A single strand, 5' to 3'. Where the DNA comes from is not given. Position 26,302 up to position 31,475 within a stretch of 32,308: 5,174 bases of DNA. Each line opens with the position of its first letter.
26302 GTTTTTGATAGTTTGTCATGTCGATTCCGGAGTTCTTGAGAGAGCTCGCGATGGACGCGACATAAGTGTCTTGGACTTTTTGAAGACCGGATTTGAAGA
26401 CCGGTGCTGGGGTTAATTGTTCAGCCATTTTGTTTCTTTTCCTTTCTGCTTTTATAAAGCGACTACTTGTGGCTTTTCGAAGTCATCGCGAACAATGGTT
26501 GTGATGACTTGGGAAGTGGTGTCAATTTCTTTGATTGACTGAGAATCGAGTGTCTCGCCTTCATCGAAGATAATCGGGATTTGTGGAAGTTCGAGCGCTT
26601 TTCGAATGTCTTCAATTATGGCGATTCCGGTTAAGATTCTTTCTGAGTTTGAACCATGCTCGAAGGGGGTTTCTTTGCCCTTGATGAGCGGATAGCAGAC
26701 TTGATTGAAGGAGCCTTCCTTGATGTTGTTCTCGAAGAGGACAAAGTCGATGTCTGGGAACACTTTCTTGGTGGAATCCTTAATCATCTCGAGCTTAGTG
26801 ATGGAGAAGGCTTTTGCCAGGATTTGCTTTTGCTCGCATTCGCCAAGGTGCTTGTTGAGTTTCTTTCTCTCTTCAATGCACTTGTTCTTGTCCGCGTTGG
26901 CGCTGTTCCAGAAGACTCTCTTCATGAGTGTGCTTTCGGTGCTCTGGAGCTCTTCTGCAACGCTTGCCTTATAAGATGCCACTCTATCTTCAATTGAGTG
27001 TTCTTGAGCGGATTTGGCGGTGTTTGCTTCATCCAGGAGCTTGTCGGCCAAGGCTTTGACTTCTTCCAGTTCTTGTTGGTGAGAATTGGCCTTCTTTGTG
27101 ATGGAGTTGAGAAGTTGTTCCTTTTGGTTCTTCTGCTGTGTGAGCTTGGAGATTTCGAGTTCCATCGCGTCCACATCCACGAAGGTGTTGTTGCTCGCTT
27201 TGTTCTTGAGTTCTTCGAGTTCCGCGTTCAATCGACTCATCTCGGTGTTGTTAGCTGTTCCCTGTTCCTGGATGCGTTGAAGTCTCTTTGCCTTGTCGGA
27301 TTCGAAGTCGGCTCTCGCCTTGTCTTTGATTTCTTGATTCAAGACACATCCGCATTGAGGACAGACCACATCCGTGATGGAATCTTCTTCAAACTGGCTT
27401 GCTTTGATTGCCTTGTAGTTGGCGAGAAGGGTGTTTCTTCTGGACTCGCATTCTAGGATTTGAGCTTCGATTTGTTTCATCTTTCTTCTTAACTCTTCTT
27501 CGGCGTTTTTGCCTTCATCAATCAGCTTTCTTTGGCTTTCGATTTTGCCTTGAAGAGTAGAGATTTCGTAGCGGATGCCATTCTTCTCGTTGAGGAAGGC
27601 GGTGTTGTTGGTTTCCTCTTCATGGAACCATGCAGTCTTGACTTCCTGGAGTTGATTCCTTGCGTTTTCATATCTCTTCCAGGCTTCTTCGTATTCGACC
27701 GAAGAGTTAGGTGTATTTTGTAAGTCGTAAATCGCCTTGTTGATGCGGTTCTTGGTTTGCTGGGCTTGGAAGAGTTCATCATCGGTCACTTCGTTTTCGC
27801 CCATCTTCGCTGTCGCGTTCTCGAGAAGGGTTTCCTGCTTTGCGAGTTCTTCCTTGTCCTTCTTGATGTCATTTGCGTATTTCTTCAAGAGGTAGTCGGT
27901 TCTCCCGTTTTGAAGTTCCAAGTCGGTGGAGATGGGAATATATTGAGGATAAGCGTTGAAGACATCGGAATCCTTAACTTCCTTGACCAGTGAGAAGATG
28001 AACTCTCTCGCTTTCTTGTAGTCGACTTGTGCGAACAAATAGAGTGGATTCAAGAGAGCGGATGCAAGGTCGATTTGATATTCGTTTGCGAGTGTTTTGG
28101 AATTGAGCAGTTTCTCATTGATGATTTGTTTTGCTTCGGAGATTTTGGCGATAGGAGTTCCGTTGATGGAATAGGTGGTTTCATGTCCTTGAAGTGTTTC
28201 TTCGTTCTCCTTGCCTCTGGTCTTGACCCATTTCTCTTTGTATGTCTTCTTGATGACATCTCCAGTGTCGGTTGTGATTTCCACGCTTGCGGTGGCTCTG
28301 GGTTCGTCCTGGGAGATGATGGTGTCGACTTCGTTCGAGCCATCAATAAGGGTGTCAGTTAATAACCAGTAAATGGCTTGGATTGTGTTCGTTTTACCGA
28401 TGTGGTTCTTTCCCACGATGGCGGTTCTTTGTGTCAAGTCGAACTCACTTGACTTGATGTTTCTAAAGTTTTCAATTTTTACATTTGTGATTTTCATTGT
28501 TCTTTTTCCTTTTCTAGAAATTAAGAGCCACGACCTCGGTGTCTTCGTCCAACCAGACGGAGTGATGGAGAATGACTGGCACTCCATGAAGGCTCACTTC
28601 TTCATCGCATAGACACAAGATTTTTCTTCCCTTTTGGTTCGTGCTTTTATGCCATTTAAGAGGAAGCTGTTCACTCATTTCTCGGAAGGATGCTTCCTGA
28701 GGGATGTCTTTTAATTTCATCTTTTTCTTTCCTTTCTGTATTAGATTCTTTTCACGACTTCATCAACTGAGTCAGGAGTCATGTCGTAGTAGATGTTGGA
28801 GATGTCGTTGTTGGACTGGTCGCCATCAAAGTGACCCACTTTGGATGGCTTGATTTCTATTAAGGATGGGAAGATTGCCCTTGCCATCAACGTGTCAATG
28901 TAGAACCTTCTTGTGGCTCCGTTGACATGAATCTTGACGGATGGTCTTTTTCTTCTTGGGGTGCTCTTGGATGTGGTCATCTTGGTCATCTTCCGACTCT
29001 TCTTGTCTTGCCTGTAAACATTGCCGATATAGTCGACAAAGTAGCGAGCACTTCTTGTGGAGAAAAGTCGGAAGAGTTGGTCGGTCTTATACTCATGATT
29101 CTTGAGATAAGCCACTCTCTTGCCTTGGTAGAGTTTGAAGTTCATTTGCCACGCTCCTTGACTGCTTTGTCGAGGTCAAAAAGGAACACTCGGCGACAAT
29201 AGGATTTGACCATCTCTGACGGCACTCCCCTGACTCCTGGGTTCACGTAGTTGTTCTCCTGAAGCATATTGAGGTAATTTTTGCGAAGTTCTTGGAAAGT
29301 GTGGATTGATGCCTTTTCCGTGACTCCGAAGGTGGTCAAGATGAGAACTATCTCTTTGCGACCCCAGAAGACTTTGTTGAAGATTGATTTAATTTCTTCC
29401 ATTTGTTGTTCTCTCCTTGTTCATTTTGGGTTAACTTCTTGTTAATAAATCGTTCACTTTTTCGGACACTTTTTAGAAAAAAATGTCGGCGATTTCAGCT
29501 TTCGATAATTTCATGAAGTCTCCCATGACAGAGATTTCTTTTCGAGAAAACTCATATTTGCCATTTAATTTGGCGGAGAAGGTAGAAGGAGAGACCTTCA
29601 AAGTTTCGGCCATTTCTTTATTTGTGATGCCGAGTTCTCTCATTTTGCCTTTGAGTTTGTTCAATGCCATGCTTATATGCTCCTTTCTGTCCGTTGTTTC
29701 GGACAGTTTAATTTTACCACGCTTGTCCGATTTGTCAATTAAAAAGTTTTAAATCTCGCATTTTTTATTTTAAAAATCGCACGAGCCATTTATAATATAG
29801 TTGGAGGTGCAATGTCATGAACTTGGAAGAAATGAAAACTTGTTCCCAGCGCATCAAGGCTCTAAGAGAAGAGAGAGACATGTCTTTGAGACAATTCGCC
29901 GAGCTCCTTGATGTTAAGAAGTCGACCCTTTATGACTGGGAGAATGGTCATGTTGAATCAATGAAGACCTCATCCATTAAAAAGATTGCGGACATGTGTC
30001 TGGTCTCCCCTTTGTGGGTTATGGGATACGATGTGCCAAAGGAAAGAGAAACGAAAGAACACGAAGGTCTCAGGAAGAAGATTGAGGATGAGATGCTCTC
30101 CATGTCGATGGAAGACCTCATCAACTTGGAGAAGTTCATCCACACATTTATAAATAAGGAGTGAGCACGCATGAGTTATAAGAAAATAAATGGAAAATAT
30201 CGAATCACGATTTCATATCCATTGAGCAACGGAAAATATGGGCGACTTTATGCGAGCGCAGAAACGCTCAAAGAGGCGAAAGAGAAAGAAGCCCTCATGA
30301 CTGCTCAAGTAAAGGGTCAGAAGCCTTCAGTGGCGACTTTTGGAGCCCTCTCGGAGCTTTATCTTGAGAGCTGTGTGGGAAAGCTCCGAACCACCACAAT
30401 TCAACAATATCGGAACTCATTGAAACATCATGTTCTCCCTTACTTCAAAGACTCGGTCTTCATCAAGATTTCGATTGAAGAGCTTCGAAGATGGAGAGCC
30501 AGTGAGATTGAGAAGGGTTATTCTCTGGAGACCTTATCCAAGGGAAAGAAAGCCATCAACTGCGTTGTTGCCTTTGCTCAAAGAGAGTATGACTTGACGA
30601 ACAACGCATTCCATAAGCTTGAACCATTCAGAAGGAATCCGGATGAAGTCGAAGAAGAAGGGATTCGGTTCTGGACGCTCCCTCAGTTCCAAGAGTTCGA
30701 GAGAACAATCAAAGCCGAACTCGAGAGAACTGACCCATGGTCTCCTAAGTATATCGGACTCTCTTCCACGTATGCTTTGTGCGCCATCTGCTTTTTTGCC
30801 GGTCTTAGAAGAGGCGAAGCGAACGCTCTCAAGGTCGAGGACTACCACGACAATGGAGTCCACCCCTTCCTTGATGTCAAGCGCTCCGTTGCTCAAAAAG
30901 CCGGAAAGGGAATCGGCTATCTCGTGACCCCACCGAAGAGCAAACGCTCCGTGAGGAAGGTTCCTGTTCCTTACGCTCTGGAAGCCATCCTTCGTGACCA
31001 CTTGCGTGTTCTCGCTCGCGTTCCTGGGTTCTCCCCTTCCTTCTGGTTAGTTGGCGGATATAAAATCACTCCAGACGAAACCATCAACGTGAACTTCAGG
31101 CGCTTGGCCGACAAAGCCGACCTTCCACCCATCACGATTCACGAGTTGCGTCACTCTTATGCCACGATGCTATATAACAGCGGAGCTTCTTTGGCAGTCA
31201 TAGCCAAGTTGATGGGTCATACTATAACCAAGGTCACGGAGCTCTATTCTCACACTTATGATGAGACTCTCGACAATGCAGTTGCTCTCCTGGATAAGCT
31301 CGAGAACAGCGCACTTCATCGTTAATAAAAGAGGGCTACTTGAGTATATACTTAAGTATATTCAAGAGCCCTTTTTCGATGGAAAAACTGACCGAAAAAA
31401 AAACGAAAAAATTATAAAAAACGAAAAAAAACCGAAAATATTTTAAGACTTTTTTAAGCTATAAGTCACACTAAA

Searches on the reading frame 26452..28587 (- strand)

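Call 9: search_protein_families(library=pfam, proteins=[window:26452-28587:-], max_evalue=0.001)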
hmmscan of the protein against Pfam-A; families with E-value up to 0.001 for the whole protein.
window:26452-28587:- (711 aa): 2 families
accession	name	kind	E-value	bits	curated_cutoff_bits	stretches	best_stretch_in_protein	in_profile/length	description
PF02463.25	SMC_N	-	7.6e-10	39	40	1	33-166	2-137/220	RecF/RecN/SMC N terminal domain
PF13175.12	AAA_15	-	3.4e-09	37.3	32.1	1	31-325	1-287/374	AAA ATPase domain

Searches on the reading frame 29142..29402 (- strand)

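Call 106: search_protein_families(library=pfam, proteins=[window:29142-29402:-], max_evalue=0.01)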
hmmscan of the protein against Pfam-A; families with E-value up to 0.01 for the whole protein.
window:29142-29402:- (86 aa): 1 family
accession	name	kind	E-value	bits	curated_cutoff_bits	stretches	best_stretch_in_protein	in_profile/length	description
PF14490.11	HHH_RecD2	-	0.0096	16.3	27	1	15-61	5-52/92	ATP-dependent RecD2 DNA helicase HHH domain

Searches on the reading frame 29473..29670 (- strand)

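Call 9: search_protein_families(library=pfam, proteins=[window:29473-29670:-], max_evalue=0.001)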
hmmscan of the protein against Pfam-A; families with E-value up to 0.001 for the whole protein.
window:29473-29670:- (65 aa): 4 families
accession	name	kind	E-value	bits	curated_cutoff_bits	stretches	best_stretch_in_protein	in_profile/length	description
PF05339.17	DUF739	-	2.6e-06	27.9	27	1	4-65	6-67/69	Protein of unknown function (DUF739)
PF20432.4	Xre-like-HTH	-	5.5e-06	27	25.8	1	11-45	20-54/63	Antitoxin Xre-like helix-turn-helix domain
PF12844.13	HTH_19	-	0.00041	20.6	30.2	1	11-44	9-42/64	Helix-turn-helix domain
PF13443.12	HTH_26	-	0.00068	20.3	22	1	5-49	1-46/63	Cro/C1-type HTH DNA-binding domain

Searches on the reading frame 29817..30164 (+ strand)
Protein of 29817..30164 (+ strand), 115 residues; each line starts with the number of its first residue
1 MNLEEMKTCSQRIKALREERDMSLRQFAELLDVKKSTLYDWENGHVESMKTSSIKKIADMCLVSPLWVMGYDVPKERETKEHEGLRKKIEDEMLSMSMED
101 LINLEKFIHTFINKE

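Call 9: search_protein_families(library=pfam, proteins=[window:29817-30164:+], max_evalue=0.001)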
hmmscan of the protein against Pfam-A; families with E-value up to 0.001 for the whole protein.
window:29817-30164:+ (115 aa): 4 families
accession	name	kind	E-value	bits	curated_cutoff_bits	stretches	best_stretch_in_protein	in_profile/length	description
PF01381.28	HTH_3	-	6.3e-11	42.6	23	1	13-67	1-54/55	Helix-turn-helix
PF13560.12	HTH_31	-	2.6e-08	34.5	27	1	11-64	4-57/64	Helix-turn-helix domain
PF13443.12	HTH_26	-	9.2e-08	32.7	22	1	12-60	1-49/63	Cro/C1-type HTH DNA-binding domain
PF12844.13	HTH_19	-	1.3e-07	31.8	30.2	1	11-57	2-47/64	Helix-turn-helix domain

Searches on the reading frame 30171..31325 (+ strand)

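Call 9: search_protein_families(library=pfam, proteins=[window:30171-31325:+], max_evalue=0.001)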
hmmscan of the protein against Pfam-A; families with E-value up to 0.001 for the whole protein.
window:30171-31325:+ (384 aa): 2 families
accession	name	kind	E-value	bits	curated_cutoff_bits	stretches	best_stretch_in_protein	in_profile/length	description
PF00589.27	Phage_integrase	-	1.3e-14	54.8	27.1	1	200-364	24-170/172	Phage integrase family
PF14659.12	Phage_int_SAM_3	-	4.2e-09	37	22.6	1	56-109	1-54/58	Phage integrase, N-terminal SAM-like domain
